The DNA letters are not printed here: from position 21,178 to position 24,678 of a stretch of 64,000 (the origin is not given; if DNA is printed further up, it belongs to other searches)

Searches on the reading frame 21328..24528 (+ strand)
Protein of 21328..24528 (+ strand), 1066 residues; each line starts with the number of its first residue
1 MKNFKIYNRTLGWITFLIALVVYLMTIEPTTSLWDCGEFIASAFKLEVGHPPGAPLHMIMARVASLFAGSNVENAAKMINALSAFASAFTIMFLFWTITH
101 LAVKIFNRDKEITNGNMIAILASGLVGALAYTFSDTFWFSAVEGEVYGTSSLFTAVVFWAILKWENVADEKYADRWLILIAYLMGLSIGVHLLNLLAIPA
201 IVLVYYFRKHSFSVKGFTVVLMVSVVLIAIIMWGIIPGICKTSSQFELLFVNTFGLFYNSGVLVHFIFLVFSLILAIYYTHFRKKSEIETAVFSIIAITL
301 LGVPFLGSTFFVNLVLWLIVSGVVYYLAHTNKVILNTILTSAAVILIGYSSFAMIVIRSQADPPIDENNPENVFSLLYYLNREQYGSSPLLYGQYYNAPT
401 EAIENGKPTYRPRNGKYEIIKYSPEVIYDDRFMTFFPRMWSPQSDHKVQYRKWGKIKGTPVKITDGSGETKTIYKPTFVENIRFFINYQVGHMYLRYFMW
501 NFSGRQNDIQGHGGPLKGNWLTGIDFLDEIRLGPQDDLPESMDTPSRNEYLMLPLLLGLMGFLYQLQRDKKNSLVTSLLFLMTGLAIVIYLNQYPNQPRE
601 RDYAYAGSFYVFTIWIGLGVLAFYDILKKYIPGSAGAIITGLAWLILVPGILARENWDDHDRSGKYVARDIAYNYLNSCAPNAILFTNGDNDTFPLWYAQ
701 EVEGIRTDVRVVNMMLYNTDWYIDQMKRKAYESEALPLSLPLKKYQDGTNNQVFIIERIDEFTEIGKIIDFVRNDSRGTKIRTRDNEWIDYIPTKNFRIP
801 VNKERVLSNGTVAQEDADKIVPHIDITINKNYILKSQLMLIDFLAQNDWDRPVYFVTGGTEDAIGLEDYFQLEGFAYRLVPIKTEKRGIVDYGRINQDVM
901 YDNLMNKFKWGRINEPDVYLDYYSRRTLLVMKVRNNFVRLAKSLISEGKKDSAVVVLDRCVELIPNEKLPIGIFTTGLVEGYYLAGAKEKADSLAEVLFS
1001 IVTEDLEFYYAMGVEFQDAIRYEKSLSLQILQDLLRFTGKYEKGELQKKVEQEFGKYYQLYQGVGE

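Call 9: search_protein_families(library=pfam, proteins=[window:21328-24528:+])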
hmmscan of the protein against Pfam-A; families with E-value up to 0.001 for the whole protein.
window:21328-24528:+ (1066 aa): 1 family
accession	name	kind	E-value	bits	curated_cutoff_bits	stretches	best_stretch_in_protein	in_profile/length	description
PF11028.14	TMEM260-like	-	1.1e-74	250.6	24.2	1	35-211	1-176/179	Protein O-mannosyl-transferase TMEM260-like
